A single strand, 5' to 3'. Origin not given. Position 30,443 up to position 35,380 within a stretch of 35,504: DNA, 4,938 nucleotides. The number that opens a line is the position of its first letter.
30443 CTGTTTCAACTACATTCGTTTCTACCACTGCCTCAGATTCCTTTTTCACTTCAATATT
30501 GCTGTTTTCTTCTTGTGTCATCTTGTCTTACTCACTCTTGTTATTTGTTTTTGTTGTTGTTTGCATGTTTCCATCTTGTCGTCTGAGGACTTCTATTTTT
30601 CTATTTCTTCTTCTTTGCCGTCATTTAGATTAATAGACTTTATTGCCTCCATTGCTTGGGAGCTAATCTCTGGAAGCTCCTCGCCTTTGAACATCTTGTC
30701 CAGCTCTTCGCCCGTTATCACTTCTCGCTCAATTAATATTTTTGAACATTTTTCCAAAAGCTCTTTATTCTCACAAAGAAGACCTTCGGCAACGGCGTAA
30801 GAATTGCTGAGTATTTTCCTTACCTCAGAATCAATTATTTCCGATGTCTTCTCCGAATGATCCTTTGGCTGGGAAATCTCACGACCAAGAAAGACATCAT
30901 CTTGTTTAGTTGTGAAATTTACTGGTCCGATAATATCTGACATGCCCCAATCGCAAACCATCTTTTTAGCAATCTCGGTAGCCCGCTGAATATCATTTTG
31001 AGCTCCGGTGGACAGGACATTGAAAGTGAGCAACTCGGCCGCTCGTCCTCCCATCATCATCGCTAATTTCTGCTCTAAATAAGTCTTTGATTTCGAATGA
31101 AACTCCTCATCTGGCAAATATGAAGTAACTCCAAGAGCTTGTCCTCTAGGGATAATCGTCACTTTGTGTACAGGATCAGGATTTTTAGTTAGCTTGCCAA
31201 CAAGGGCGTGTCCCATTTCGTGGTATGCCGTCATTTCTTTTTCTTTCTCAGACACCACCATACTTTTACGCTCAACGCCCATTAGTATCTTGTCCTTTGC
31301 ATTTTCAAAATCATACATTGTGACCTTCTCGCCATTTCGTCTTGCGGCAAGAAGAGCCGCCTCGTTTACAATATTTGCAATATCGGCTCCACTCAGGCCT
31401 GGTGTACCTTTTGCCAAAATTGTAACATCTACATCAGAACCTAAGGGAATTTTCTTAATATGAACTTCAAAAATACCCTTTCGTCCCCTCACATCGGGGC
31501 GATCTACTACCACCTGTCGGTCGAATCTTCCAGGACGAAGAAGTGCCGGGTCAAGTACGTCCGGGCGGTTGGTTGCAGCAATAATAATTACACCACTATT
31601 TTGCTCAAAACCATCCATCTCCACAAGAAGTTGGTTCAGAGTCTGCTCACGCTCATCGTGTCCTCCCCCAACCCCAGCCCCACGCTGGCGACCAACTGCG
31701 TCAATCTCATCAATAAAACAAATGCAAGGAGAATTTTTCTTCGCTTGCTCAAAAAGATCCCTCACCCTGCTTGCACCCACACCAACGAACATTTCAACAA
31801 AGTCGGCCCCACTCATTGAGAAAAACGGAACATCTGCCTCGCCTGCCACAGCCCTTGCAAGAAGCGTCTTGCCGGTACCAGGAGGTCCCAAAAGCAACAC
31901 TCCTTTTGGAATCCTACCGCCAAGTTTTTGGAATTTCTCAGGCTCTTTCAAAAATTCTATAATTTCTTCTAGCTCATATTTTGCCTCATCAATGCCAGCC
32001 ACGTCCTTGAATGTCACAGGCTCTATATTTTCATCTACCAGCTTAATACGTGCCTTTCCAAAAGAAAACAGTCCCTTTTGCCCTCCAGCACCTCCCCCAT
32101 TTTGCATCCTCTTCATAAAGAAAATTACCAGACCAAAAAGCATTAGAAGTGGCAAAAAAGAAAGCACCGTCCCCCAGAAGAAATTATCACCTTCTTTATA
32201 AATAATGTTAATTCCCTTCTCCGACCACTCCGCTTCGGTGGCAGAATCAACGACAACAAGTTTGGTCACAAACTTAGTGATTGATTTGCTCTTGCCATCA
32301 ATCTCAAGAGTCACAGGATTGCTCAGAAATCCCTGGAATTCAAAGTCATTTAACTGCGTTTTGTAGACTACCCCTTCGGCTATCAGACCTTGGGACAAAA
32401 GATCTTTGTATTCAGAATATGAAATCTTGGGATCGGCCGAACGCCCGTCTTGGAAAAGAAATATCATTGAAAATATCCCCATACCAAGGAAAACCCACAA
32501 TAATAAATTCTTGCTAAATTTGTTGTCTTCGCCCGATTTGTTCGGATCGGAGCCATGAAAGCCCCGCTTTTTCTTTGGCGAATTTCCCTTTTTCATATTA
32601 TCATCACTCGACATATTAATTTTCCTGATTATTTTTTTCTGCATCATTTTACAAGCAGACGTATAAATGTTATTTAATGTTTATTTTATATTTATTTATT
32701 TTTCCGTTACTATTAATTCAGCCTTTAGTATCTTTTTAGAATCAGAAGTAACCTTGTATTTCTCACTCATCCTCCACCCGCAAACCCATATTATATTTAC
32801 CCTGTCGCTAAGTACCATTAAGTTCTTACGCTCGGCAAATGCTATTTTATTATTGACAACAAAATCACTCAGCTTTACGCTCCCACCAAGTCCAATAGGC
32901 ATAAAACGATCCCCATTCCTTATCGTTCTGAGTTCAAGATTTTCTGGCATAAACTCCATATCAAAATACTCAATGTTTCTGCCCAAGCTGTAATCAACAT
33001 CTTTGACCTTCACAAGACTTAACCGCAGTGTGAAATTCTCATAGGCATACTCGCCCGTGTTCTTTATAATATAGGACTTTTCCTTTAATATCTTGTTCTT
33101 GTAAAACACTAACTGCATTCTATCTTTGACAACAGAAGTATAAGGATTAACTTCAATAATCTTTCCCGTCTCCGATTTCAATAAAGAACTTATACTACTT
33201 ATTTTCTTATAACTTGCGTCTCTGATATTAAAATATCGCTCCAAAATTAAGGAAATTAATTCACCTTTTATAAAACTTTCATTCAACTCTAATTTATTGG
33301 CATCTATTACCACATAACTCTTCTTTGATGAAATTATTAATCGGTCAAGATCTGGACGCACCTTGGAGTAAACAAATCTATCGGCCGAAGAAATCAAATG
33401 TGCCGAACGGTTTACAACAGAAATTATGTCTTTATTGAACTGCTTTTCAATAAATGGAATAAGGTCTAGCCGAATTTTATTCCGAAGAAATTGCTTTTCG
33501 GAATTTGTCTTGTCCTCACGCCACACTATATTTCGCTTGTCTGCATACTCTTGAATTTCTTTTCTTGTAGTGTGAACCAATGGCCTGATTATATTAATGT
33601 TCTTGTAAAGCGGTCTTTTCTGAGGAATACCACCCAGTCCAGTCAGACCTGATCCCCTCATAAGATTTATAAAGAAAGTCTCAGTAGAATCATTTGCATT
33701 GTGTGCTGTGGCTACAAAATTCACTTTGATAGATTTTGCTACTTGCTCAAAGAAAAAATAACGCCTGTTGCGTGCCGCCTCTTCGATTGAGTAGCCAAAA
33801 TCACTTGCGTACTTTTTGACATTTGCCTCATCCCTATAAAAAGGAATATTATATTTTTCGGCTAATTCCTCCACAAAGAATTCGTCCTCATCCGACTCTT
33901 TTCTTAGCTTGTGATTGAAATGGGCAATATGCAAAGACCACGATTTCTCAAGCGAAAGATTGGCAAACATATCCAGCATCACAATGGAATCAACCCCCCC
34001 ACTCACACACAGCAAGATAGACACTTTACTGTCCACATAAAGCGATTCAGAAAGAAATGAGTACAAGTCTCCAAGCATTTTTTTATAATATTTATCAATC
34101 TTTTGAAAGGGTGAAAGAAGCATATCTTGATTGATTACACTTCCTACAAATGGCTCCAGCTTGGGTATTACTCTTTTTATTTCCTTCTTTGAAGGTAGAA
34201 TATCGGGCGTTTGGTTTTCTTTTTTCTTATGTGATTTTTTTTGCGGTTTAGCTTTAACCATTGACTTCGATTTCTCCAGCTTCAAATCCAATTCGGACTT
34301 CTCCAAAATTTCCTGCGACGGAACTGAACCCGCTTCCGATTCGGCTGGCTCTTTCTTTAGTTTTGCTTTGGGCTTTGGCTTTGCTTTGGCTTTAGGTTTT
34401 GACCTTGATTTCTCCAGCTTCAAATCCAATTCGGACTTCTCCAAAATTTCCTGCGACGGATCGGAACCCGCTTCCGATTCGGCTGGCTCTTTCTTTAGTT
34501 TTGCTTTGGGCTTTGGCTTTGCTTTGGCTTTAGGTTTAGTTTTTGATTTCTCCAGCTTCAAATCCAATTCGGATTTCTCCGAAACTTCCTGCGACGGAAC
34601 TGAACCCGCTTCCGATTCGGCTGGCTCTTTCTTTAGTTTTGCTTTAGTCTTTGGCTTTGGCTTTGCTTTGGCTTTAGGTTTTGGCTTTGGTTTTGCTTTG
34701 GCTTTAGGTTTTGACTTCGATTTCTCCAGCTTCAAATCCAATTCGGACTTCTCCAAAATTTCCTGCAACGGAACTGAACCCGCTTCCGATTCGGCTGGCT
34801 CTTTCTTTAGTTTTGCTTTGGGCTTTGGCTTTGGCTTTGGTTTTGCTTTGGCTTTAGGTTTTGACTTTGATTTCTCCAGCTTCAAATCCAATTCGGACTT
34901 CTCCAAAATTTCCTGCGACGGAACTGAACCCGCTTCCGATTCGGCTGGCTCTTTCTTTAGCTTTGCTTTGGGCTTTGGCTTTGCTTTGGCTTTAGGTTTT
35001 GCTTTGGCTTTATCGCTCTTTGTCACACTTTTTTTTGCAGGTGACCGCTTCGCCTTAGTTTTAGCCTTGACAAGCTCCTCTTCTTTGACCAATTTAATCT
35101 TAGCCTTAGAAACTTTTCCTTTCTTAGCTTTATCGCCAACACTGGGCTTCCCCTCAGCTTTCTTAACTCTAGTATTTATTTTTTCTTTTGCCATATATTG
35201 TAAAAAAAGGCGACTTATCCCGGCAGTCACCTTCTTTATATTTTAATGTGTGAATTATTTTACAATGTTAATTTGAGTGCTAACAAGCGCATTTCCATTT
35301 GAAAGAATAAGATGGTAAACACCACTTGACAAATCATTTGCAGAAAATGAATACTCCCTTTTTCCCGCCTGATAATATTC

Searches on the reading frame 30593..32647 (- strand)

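Call 43: search_protein_families(library=pfam, proteins=[window:30593-32647:-], max_evalue=0.0001)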
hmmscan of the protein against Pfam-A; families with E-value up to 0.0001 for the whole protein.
window:30593-32647:- (684 aa): 7 families
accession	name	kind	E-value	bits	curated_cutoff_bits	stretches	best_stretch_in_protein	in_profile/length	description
PF01434.24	Peptidase_M41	-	3.6e-68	229.6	29.9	1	463-651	1-190/191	Peptidase family M41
PF00004.35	AAA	-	1.1e-46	159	21.2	1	250-382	1-130/131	ATPase family associated with various cellular activities (AAA)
PF17862.7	AAA_lid_3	-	5.9e-14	51.7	27.2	1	405-448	1-44/45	AAA+ lid domain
PF06480.20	FtsH_ext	-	5.7e-08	33.3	25.5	1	48-148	1-98/103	FtsH Extracellular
PF07728.20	AAA_5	-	3.9e-07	30.6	22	1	249-371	1-137/139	AAA domain (dynein-related subfamily)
PF06068.19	TIP49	-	8.2e-05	22.4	23.8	0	240-283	46-88/347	TIP49 P-loop domain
PF05496.18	RuvB_N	-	8.7e-05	22.8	27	0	245-282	31-68/159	Holliday junction DNA helicase RuvB P-loop domain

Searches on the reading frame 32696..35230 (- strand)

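Call 43: search_protein_families(library=pfam, proteins=[window:32696-35230:-], max_evalue=0.0001)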
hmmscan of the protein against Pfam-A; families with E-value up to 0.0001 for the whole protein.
window:32696-35230:- (844 aa): 2 families
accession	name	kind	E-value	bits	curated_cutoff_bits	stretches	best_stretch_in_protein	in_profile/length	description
PF01171.26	ATP_bind_3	-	8.9e-54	182.4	27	1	405-587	2-180/182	PP-loop family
PF11734.13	TilS_C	-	3.1e-05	23.7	22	1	765-833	1-69/74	TilS substrate C-terminal domain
